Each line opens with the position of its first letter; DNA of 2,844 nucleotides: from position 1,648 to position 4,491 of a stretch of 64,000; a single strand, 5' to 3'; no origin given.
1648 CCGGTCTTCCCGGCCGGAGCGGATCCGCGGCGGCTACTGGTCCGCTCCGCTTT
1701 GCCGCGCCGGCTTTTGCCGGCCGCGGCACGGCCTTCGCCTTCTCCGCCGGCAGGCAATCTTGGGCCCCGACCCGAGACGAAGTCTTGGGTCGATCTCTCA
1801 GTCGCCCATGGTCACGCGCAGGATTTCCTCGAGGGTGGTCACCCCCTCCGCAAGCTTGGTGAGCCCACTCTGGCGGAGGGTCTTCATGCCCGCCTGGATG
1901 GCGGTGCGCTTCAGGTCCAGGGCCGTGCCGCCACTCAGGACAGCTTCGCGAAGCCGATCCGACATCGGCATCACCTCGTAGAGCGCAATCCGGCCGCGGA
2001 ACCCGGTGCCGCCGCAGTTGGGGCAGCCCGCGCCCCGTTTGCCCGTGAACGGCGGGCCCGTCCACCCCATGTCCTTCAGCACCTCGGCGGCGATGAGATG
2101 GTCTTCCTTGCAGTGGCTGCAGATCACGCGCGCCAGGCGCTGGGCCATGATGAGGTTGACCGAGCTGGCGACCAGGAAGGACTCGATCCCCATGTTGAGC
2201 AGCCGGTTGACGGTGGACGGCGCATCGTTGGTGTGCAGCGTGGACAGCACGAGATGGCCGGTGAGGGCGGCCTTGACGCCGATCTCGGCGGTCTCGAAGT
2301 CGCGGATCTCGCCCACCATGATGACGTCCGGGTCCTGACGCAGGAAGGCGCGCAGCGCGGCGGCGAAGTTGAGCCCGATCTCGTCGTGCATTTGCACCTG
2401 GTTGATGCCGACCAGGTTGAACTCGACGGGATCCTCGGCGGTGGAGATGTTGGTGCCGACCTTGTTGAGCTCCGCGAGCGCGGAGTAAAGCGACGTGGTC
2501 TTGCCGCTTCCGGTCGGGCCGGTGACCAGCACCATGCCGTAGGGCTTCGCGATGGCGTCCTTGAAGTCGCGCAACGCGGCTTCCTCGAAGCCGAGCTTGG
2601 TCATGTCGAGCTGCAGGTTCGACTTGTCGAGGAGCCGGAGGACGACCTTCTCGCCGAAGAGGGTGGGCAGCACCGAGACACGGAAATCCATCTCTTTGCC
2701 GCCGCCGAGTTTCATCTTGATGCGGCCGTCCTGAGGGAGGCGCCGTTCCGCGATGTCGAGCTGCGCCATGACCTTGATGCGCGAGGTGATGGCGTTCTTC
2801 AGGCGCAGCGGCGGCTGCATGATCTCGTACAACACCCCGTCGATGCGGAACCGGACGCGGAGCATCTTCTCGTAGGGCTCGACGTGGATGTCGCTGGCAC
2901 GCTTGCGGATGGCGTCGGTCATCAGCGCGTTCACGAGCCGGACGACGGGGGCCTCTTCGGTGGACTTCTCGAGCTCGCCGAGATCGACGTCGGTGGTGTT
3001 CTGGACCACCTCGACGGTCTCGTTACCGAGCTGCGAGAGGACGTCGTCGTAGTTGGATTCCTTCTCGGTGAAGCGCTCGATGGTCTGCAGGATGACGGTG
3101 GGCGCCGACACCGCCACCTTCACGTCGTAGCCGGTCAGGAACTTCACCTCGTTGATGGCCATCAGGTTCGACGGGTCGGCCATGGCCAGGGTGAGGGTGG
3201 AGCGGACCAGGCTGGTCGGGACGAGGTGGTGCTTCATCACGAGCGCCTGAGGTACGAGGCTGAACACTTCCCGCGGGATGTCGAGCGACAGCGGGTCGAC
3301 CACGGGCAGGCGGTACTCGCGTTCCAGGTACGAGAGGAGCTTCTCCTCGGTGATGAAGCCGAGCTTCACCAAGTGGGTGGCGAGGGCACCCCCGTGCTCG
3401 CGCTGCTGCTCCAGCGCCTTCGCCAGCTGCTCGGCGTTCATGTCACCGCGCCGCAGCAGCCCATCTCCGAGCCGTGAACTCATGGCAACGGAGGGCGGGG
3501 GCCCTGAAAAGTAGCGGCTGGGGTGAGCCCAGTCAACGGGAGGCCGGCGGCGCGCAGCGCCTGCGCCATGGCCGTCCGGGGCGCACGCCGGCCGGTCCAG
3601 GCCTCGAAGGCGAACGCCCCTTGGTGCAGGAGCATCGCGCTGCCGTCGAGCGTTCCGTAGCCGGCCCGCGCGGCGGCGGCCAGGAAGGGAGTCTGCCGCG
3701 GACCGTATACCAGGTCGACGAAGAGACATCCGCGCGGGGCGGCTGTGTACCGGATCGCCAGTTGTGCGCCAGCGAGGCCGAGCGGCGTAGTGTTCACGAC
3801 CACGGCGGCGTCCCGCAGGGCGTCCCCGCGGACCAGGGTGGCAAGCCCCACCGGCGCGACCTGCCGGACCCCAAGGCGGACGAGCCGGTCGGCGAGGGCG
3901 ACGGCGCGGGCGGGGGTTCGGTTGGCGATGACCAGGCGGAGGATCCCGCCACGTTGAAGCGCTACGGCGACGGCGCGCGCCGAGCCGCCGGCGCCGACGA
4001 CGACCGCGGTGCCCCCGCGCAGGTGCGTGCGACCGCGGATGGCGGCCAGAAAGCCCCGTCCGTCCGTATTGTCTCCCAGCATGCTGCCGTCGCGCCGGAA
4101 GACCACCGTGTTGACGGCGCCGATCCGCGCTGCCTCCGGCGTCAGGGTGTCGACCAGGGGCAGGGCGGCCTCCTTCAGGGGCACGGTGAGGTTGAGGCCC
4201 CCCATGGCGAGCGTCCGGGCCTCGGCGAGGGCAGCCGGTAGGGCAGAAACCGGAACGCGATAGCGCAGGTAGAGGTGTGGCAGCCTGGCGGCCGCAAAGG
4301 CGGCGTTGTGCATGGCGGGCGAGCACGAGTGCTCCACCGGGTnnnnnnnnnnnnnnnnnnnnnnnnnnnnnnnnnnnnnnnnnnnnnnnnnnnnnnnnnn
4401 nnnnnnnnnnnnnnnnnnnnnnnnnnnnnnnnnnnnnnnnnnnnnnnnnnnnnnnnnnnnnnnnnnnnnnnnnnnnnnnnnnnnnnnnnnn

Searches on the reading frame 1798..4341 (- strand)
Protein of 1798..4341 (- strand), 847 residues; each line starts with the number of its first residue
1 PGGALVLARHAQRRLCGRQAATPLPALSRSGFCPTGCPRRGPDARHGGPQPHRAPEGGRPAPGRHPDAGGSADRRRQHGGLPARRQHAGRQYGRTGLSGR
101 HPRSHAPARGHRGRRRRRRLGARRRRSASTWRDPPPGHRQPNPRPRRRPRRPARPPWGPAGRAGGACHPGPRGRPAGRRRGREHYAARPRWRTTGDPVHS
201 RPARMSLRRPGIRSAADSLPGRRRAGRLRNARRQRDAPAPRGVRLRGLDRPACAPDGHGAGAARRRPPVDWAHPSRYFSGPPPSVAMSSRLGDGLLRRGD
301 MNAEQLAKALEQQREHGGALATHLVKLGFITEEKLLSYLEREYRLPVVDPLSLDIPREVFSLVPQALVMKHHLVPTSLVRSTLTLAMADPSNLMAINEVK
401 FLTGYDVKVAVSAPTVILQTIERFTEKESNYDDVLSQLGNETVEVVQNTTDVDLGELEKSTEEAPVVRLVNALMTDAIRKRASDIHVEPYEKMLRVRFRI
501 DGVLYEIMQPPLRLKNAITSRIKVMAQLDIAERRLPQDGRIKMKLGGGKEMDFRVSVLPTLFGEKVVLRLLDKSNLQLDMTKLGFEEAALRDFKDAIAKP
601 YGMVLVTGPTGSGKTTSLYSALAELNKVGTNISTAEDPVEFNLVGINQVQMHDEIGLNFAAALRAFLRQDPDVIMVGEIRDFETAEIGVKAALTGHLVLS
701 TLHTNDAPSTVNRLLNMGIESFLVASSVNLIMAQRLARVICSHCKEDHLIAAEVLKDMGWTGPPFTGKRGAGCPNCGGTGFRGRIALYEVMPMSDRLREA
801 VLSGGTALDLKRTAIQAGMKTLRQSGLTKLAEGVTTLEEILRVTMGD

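Call 49: search_protein_families(library=pfam, proteins=[window:1798-4341:-], max_evalue=0.00001)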
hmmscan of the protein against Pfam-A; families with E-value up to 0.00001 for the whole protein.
window:1798-4341:- (847 aa): 2 families
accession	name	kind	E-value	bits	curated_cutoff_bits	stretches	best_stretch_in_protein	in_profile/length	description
PF00437.27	T2SSE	-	4.5e-144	480.1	24.9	1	461-842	3-370/370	Type II/IV secretion system protein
PF05157.20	MshEN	-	2.6e-17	63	23.1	1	343-427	1-86/90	MshEN domain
